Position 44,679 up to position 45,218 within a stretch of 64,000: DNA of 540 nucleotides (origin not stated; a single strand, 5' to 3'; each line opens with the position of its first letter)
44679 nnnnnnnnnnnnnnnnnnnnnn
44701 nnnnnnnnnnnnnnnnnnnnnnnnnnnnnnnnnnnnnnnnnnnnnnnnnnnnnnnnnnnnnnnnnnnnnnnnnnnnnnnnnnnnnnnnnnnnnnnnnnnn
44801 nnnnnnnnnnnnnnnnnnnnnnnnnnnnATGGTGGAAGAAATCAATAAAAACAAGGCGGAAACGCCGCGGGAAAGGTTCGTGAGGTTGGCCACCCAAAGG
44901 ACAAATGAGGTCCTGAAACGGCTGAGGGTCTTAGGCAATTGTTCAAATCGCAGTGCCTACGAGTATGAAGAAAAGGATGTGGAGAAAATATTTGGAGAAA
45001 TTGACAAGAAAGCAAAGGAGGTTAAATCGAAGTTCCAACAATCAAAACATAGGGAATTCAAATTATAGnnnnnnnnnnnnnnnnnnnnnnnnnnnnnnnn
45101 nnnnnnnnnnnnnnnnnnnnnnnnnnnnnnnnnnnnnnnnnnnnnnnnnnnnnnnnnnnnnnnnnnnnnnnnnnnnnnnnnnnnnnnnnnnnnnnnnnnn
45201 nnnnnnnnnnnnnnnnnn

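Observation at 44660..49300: AT-rich island carrying two GHKL-type ATPase proteins plus unknowns, a candidate novel (defence-like) module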

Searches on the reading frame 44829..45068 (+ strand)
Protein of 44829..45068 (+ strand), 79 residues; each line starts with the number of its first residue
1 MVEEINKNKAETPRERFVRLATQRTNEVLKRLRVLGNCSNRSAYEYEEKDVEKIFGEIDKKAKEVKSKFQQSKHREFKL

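Call 3: search_protein_families(library=pfam, proteins=[window:44829-45068:+], max_evalue=1)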
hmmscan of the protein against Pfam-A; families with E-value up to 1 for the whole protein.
window:44829-45068:+ (79 aa): 2 families
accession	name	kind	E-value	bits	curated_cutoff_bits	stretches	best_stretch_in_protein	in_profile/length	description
PF13643.11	DUF4145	-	0.024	15.1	23.1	1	22-55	51-84/88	Domain of unknown function (DUF4145)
PF06424.17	PRP1_N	-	0.057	14.3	22.4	1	21-76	49-101/144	PRP1 splicing factor, N-terminal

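Call 4: search_protein_families(library=padloc, proteins=[window:44829-45068:+], max_evalue=1)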
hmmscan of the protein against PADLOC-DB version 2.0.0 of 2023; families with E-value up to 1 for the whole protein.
window:44829-45068:+ (79 aa): 0 families

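Call 5: search_protein_families(library=ncbifam, proteins=[window:44829-45068:+], max_evalue=1)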
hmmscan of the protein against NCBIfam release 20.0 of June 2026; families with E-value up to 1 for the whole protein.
window:44829-45068:+ (79 aa): 0 families

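Call 6: search_protein_families(library=phrogs, proteins=[window:44829-45068:+], max_evalue=1)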
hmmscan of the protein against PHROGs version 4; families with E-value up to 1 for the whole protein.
window:44829-45068:+ (79 aa): 1 family
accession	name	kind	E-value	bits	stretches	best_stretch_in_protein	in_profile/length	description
phrog_35258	-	unknown function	0.0014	20.3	1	5-53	17-65/113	-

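Call 66: search_solved_structures(query=A4, max_evalue=10, show_alignments=2)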
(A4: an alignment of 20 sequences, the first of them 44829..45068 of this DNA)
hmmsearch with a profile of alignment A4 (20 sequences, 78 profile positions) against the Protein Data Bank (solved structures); distinct sequences matched with E-value up to 10: 14.
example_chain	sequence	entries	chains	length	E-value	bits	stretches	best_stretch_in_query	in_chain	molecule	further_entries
4r04_A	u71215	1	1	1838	0.036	17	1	26-73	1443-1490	Toxin A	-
7u1z_B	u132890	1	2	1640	0.05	16.5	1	26-73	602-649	Toxin A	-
9mx1_A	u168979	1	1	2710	0.1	15.5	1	26-73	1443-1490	Toxin A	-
5tuk_A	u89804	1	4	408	0.12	15.3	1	14-44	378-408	Tetracycline destructase Tet(51)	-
7pog_A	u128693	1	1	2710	0.15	15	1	26-73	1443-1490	Toxin A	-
28jw_m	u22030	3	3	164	0.65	12.9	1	38-64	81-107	uS13c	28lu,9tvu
1yke_A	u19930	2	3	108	0.83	12.6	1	5-65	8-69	RNA polymerase II mediator complex protein MED7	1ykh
2j4r_A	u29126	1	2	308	1.1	12.2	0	46-65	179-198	EXOPOLYPHOSPHATASE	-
1t6d_A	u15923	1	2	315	1.1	12.2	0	46-65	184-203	exopolyphosphatase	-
1t6c_A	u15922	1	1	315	1.2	12.1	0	46-65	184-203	exopolyphosphatase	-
1r6f_A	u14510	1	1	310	2.4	11.2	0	36-52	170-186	Virulence-associated V antigen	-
4jbu_A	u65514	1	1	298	5.1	10.1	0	36-52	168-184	Virulence-associated V antigen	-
5oqm_i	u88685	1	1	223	8.2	9.4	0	18-65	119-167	Mediator of RNA polymerase II transcription subunit 7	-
5sva_U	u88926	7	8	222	8.2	9.4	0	18-65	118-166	Mediator of RNA polymerase II transcription subunit 7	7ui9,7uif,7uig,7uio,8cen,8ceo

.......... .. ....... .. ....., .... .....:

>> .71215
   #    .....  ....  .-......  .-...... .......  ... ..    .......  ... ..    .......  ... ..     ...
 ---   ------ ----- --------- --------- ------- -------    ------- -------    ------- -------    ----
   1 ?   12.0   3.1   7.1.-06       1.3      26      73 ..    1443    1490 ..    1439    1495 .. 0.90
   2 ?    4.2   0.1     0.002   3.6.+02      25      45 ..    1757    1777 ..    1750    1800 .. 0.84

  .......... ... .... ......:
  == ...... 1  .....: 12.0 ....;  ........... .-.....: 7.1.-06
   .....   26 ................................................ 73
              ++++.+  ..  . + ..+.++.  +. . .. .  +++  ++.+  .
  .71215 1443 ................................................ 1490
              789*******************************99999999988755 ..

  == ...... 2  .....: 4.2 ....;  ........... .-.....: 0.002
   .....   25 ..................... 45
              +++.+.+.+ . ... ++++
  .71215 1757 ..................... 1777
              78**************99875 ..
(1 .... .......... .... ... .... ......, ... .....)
